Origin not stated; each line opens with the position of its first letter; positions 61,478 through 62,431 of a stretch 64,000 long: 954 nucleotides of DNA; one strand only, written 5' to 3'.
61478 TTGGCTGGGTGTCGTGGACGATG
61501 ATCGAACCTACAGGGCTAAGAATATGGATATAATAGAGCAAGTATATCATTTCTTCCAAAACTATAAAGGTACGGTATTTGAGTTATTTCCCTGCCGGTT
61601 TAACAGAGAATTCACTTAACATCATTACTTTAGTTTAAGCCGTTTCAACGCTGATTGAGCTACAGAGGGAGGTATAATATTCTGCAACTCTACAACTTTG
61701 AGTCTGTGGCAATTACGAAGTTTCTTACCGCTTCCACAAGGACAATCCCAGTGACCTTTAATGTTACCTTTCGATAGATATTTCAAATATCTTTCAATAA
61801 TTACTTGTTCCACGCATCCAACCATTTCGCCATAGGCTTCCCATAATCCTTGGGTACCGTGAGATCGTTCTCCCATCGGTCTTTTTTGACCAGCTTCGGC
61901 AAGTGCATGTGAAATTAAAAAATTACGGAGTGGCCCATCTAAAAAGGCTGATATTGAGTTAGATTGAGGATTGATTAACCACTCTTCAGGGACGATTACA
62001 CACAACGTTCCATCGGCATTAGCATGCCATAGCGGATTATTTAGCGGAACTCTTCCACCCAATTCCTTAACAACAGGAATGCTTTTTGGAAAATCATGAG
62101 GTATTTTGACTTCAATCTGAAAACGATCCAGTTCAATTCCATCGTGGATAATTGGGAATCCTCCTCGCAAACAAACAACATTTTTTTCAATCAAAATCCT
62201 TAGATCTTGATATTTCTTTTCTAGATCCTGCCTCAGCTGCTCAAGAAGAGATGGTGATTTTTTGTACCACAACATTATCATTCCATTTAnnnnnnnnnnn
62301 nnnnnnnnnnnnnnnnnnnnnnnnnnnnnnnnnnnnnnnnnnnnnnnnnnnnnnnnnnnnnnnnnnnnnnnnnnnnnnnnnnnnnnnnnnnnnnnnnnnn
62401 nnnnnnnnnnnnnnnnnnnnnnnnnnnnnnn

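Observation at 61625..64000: CBASS-like three-gene operon (effector-SAVED, SMODS nucleotidyltransferase, E2-like SEC-C protein) in a GC-richer segment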

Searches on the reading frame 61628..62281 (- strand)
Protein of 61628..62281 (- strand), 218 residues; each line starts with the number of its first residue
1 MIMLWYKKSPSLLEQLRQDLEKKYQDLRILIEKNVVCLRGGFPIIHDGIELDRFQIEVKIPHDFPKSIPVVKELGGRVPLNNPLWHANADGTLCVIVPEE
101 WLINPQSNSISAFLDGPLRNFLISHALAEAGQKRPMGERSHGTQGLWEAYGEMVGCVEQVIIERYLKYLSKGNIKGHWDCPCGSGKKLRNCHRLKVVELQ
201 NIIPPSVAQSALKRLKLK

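Call 4: search_protein_families(library=pfam, proteins=[window:61628-62281:-], max_evalue=1)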
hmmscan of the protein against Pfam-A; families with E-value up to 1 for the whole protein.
window:61628-62281:- (218 aa): 3 families
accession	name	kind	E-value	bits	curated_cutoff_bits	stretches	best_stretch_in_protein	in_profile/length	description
PF02810.21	SEC-C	-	6.3e-05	23.2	20.4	1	180-192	5-17/19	SEC-C motif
PF05743.18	UEV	-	0.084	13.2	27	1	32-71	29-67/121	UEV domain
PF00179.31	UQ_con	-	0.11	12.5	27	1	52-101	45-91/140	Ubiquitin-conjugating enzyme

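Call 5: search_protein_families(library=padloc, proteins=[window:61628-62281:-], max_evalue=1)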
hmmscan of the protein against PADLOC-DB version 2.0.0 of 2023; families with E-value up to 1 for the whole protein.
window:61628-62281:- (218 aa): 13 families
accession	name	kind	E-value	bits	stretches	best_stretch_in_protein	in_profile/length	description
PDLC00861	E2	-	6.2e-61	203.8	1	6-216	2-218/232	E2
PDLC00872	E2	-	7.6e-46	154.3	1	16-216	7-209/216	E2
PDLC00865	E2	-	2.1e-42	143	1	11-215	6-211/219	E2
PDLC00871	E2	-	1.2e-41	140.9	1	11-203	5-199/241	E2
PDLC00870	E2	-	2.9e-24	84.3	1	13-198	9-195/223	E2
PDLC00859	E2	-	5.3e-24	83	1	52-201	49-201/221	E2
PDLC00833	E1-E2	-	1.4e-22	78.3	1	11-202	5-200/222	E1-E2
PDLC00844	E1-E2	-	0.00099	15.8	1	53-97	42-84/489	E1-E2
PDLC00875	E2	-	0.0012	16.6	1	75-189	62-190/256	E2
PDLC00860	E2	-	0.0094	13.7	1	45-101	60-120/188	E2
PDLC00868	E2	-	0.012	13.1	1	53-145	41-131/259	E2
PDLC00836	E1-E2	-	0.044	10.4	1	53-99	59-103/602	E1-E2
PDLC00846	E1-E2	-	0.044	10.3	1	51-108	31-86/587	E1-E2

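Call 8: find_encoding_contigs(protein=window:61628-62281:-, flank=10000, max_places=6)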
Protein window:61628-62281:- (218 aa): no gene with exactly this product is on record in the collection.

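Call 15: search_solved_structures(query=window:61628-62281:-, max_evalue=10, show_alignments=2)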
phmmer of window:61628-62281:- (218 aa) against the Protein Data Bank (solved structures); distinct sequences matched with E-value up to 10: 22.
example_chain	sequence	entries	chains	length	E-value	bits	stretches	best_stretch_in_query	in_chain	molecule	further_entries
1ozb_I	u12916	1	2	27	0.0052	19.7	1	178-197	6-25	Preprotein translocase secA subunit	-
1tm6_A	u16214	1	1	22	0.031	17.1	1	179-193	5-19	Preprotein translocase secA subunit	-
1sx0_A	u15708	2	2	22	0.044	16.7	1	179-192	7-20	SecA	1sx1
2bep_A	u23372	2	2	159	0.057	16.3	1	15-102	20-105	UBIQUITIN-CONJUGATING ENZYME E2-25 KDA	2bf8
3ceg_A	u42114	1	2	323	0.058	16.3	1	54-162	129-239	Baculoviral IAP repeat-containing protein 6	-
9qgw_A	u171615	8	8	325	0.058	16.3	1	54-162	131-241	Dual E2 ubiquitin-conjugating enzyme/E3 ubiquitin-protein ligase BIRC6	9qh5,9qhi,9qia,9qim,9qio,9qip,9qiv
9xgb_B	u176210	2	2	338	0.064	16.1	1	54-162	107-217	Dual E2 ubiquitin-conjugating enzyme/E3 ubiquitin-protein ligase BIRC6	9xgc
6if1_A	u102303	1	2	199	0.098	15.5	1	15-102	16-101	Ubiquitin-conjugating enzyme E2 K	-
3k9o_A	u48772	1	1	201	0.1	15.5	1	15-102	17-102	Ubiquitin-conjugating enzyme E2 K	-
7myh_A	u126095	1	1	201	0.1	15.5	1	15-102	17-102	Ubiquitin-conjugating enzyme E2 K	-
1yla_A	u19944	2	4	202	0.1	15.5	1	15-102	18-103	Ubiquitin-conjugating enzyme E2-25 kDa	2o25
3k9p_A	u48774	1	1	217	0.12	15.3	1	15-102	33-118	Ubiquitin-conjugating enzyme E2 K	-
3e46_A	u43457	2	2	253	0.16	14.8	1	15-102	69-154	Ubiquitin-conjugating enzyme E2-25 kDa | Ubiquitin-conjugating enzyme E2 K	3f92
2e2c_A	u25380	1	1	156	0.35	13.7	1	52-107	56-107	UBIQUITIN CONJUGATING ENZYME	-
6jb7_A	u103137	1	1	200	0.52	13.2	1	15-88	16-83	Ubiquitin-conjugating enzyme E2 K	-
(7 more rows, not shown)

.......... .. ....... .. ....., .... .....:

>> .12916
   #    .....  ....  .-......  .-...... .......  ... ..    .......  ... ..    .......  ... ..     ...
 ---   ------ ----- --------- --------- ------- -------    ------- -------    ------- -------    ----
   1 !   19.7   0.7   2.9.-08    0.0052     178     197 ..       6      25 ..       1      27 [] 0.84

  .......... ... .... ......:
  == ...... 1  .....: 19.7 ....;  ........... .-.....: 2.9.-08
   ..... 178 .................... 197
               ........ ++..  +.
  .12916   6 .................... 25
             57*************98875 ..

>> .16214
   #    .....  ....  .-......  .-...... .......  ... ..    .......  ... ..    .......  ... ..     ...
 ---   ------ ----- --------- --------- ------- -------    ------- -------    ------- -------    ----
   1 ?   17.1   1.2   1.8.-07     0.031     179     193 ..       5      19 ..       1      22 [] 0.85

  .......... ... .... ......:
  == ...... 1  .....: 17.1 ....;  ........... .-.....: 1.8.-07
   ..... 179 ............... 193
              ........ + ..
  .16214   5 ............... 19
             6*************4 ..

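Call 22: find_homologous_proteins(query=window:61628-62281:-)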
Query window:61628-62281:- (218 aa): 127 proteins with E <= 0.001 among 367 candidates; the best 120 are listed.
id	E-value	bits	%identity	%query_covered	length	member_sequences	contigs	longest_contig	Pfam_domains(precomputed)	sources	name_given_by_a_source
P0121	7.4e-145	499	100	99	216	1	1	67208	-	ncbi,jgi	ncbi:MAG: SEC-C metal-binding domain-containing protein [Candidatus Paceibacterota bacterium]|jgi:hy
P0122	6.2e-96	338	70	97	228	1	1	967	-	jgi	jgi:hypothetical protein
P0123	5.2e-91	322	67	97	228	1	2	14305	-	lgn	-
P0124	6.8e-84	299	63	99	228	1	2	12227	-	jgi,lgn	jgi:hypothetical protein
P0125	1.5e-83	298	61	97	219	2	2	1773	-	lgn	-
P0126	2.3e-82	294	59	99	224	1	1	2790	PF02810.22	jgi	jgi:hypothetical protein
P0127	3.3e-82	294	59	98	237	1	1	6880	-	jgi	jgi:hypothetical protein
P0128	6.5e-82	293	59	99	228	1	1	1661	-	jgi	jgi:hypothetical protein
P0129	6.7e-81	289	59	99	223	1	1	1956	-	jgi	jgi:hypothetical protein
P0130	1.3e-80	288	60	97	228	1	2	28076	-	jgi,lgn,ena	-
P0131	2.3e-79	284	59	97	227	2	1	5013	-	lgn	-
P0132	5.3e-79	283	60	97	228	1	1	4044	-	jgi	jgi:hypothetical protein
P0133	6.0e-79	283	57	99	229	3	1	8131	-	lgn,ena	-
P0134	6.6e-79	283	58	100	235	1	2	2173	-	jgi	jgi:hypothetical protein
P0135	1.4e-78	282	57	100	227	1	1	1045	-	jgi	jgi:hypothetical protein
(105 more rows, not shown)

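Call 26: search_solved_structures(query=A1, max_evalue=10, show_alignments=3)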
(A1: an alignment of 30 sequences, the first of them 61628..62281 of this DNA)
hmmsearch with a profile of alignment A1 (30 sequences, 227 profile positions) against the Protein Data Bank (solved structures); distinct sequences matched with E-value up to 10: 64 (the best 60 are shown).
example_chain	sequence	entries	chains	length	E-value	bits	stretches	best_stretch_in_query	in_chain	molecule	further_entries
2a7l_A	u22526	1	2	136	7.1e-05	25.6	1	52-103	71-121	Hypothetical ubiquitin-conjugating enzyme LOC55284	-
2mt6_A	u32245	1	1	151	0.00012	24.8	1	52-103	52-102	Ubiquitin-conjugating enzyme E2 W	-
1ozb_I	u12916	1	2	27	0.00027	23.7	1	178-196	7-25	Preprotein translocase secA subunit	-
9l6b_C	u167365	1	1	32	0.0029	20.3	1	178-192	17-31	UPF0225 protein YchJ -C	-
1tm6_A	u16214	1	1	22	0.0031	20.2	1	178-192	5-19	Preprotein translocase secA subunit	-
1sx0_A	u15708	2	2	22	0.0033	20.2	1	178-192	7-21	SecA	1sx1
3ceg_A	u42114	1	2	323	0.0083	18.8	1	54-106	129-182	Baculoviral IAP repeat-containing protein 6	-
9qgw_A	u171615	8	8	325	0.0083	18.8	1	54-106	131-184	Dual E2 ubiquitin-conjugating enzyme/E3 ubiquitin-protein ligase BIRC6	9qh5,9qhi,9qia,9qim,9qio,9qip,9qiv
9xgb_B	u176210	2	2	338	0.0091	18.7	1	54-106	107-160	Dual E2 ubiquitin-conjugating enzyme/E3 ubiquitin-protein ligase BIRC6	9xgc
9jtc_B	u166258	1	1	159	0.013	18.2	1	10-113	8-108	Ubiquitin/ISG15-conjugating enzyme E2 L6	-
9qgg_A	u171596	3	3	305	0.015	18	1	54-107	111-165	BIR repeat containing ubiquitin-conjugating enzyme, isoform B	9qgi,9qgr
8oif_L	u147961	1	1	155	0.017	17.8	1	10-112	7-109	Ubiquitin/ISG15-conjugating enzyme E2 L6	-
9lw4_B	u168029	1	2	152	0.017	17.8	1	11-112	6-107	Ubiquitin/ISG15-conjugating enzyme E2 L6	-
8se9_C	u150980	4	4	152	0.019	17.6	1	11-112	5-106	Ubiquitin/ISG15-conjugating enzyme E2 L6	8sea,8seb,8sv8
8a58_A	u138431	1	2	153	0.02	17.6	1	52-103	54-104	Ubiquitin-conjugating enzyme E2 W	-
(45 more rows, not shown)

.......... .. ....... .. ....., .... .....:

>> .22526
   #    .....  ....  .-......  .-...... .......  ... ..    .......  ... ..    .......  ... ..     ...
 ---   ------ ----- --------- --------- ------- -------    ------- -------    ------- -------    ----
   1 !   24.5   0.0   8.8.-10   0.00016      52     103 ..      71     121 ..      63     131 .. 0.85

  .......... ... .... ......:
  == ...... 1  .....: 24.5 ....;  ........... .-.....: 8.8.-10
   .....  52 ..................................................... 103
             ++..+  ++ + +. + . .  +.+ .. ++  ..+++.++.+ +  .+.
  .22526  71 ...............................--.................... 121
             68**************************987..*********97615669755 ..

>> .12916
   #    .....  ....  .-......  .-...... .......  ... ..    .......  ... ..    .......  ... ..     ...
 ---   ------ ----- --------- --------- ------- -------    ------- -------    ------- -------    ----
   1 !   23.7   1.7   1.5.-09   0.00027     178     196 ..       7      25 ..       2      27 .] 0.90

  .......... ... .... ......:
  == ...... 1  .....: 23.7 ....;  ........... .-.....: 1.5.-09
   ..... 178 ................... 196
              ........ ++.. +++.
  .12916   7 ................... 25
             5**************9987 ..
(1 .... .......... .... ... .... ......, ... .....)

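Call 28: find_related_loci(query=A1, collection=metagenome_contigs, flank=7000)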
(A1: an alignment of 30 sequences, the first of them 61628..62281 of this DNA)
Query A1 (218 aa) in metagenome_contigs; peptide patterns used: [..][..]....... (x = any residue, [..] = any of these).
445 stretches matched a pattern; 276 encode a relative of the query (tblastn E <= 1e-3); the best 80 are kept; 80 distinct loci.
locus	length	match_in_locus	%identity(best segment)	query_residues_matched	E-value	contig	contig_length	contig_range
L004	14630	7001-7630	60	5-215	6e-85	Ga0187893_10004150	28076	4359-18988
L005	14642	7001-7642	58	1-215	2e-82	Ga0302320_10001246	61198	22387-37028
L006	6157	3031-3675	56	1-216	3e-80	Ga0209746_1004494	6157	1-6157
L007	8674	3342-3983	50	1-215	2e-75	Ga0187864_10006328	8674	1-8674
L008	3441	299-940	50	1-215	1e-75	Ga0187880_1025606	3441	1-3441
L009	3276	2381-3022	52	1-215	5e-75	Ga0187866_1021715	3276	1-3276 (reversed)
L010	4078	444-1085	51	5-215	2e-74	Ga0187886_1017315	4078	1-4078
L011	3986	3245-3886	51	5-215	2e-74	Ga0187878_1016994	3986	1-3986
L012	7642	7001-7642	50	3-217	7e-74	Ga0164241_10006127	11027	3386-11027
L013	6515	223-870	50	1-216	8e-72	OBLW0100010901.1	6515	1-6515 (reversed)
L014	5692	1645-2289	52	1-215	2e-71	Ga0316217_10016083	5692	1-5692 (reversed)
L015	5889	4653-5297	50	1-215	6e-71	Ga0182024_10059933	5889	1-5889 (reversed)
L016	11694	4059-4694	52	5-216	4e-71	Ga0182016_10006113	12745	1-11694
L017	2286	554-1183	50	5-215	1e-72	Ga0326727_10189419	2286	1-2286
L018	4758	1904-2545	51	1-215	4e-71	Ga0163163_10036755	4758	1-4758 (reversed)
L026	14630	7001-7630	50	5-215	2e-69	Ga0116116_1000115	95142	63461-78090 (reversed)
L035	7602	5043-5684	48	3-216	2e-67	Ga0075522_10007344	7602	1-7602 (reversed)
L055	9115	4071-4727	41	1-216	2e-57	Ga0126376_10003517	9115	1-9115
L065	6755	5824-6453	42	5-216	4e-56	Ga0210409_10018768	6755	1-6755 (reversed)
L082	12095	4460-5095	38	5-216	1e-52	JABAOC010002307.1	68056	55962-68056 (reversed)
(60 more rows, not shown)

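Call 39: search_protein_families(library=pfam, proteins=[L055:697-1407:+, L065:2535-2882:+, L082:1479-2306:-, L035:2286-2942:+, L026:1694-2875:+, L005:9767-11587:-, L008:1060-1485:+], max_evalue=0.01)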
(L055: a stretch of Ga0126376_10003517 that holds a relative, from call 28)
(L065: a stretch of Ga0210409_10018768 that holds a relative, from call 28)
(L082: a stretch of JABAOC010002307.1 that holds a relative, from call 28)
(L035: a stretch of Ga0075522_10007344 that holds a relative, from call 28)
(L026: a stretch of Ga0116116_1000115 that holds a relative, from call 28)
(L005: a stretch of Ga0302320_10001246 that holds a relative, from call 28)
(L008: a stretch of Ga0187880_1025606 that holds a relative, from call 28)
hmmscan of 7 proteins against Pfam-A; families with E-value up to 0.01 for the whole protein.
L055:697-1407:+ (236 aa): 0 families

L065:2535-2882:+ (115 aa): 7 families
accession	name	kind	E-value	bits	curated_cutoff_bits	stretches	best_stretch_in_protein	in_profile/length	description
PF13560.12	HTH_31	-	2.8e-16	60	27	1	3-61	2-61/64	Helix-turn-helix domain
PF01381.28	HTH_3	-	7.8e-15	55.1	23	1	7-61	1-55/55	Helix-turn-helix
PF12844.13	HTH_19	-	1.1e-13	51.3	30.2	1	4-61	1-58/64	Helix-turn-helix domain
PF13443.12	HTH_26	-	5e-06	27.1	22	1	6-61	1-57/63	Cro/C1-type HTH DNA-binding domain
PF13413.12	HTH_25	-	0.0014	18.8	24.6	1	7-38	2-33/62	Helix-turn-helix domain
PF13936.12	HTH_38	-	0.002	18.2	27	1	5-29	11-34/44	Helix-turn-helix domain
PF13744.12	HTH_37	-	0.0035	17.6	27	0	3-38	19-54/80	Helix-turn-helix domain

L082:1479-2306:- (275 aa): 1 family
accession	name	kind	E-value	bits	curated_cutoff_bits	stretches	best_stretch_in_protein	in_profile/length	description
PF06114.19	Peptidase_M78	-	1.2e-14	54.6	22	1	37-159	5-121/123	IrrE N-terminal-like domain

L035:2286-2942:+ (218 aa): 3 families
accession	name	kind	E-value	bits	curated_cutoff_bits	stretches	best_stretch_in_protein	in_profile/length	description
PF00717.28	Peptidase_S24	-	3.1e-24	85.3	23.3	1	82-204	1-116/116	Peptidase S24-like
PF01726.22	LexA_DNA_bind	-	6.5e-08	32.7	23.7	1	10-63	9-62/65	LexA DNA binding domain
PF11740.13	KfrA_N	-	0.00065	20.8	26.1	1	15-53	7-45/113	Plasmid replication region DNA-binding N-term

L026:1694-2875:+ (393 aa): 1 family
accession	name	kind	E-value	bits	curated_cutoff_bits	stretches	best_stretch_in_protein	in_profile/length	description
PF00589.27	Phage_integrase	-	2.8e-34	118.8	27.1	1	200-367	3-166/172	Phage integrase family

L005:9767-11587:- (606 aa): 4 families
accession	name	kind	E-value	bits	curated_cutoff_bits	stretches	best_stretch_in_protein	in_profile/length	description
PF00239.26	Resolvase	-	7.3e-22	78.5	23.3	1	16-159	2-143/145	Resolvase, N terminal domain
PF07508.19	Recombinase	-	5.6e-07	30.2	21.1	1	187-280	2-99/102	Recombinase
PF13408.12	Zn_ribbon_recom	-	0.00016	22.4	25.3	0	295-383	1-57/58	Recombinase zinc beta ribbon domain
PF13920.12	zf-C3HC4_3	-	0.0081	16.4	27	0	313-344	20-49/49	Zinc finger, C3HC4 type (RING finger)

L008:1060-1485:+ (141 aa): 0 families

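Call 43: predict_structure(alignment_id=A1)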
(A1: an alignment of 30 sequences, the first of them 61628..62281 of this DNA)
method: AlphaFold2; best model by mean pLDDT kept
length: 218 residues; sequences in the alignment: 30
mean_pLDDT: 93.4   pTM: 0.87
mean pLDDT of the five models: 93.4, 93.1, 92.9, 92.3, 91.8
residues with pLDDT >= 90: 187; 70-90: 27; 50-70: 4; < 50: 0
segments of 3 or more residues with pLDDT < 50: none
pLDDT, mean of each block of 10 residues (from residue 1): 88 94 94 95 91 96 94 93 88 95 95 95 91 77 94 97 98 94 97 97 97 93
secondary structure, 60 per line:
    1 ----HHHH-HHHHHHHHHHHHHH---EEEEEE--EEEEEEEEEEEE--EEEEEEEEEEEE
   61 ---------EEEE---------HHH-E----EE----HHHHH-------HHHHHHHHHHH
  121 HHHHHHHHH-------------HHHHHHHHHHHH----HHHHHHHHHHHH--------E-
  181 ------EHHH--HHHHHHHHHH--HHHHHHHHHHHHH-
elements in order: H5-8 H10-23 E27-32 E35-46 E49-60 E70-73 H98-102 H110-129 H143-154 H159-170 H193-202 H205-217

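Call 47: fold_search(model_id=the predicted structure, library=pdb)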
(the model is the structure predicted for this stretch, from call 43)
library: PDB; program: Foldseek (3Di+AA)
matches with E <= 10: 500; with E <= 0.001: 0
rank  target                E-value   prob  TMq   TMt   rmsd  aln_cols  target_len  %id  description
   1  4mdk_A                5.4e-03  0.95  0.29  0.34  13.7       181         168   15  Cdc34-ubiquitin-CC0651 complex (released 2013-12-11)
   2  8se9_C                6.4e-03  1.00  0.38  0.50   7.8       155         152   19  Cryo-EM structure of a double loaded human UBA7-UBE2L6-ISG15 thioester mimetic complex (Form 2) (released 2023-10-11)
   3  4mdk_B                7.6e-03  0.96  0.31  0.39  16.3       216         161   14  Cdc34-ubiquitin-CC0651 complex (released 2013-12-11)
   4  9jtc_B                8.4e-03  1.00  0.32  0.42   5.3       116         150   20  Cryo-EM structure of bovine UBA7-UBE2L6-ISG15 (released 2025-03-05)
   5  9glm                  9.4e-03  1.00  0.37  0.47   4.7       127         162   18  Crystal Structure of UFC1 W145F (released 2025-05-07)
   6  3evx_A                9.4e-03  1.00  0.37  0.48   4.7       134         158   18  Crystal structure of the human E2-like ubiquitin-fold modifier conjugating enzyme 1 (Ufc1). Northeast Structural Genom (released 2008-10-21)
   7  5tte_E                1.0e-02  0.97  0.31  0.41   8.6       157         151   17  Crystal Structure of an RBR E3 ubiquitin ligase in complex with an E2-Ub thioester intermediate mimic (released 2017-08-23)
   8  7zlx_H                1.1e-02  1.00  0.35  0.52   5.1       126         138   19  Crystal Structure of the TSG101-UEV domain:space group P21 (released 2022-06-22)
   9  7nw1_AAA              1.1e-02  1.00  0.37  0.46   4.9       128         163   17  Crystal structure of UFC1 in complex with UBA5 (released 2021-09-29)
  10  6cp2_B                1.1e-02  0.96  0.28  0.38  10.6       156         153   17  SidC in complex with UbcH7~Ub (released 2018-08-01)
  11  2o25_B                1.2e-02  0.92  0.33  0.36  16.1       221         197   15  Ubiquitin-Conjugating Enzyme E2-25 kDa Complexed With SUMO-1-Conjugating Enzyme UBC9 (released 2007-01-16)
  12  4eje_B                1.3e-02  1.00  0.36  0.52   5.1       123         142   19  Structure Of The Tsg101 UEV Domain In Complex With an Ebola PTAP late Domain Peptide (released 2013-04-10)
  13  7nvj                  1.3e-02  0.98  0.30  0.37   5.5       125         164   16  Crystal structure of UFC1 Y110A & F121A (released 2021-09-29)
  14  4q5e_C                1.5e-02  0.97  0.32  0.42   7.9       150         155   17  Shigella Effector Kinase OspG bound to E2-Ub UbcH7-Ub Conjugate (released 2014-07-02)
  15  9i9m                  1.6e-02  1.00  0.37  0.46   4.5       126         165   17  Crystal structure of chimeric UFC1, TAK MotiF replaced with HPN motif of other E2 proteins (released 2025-05-07)
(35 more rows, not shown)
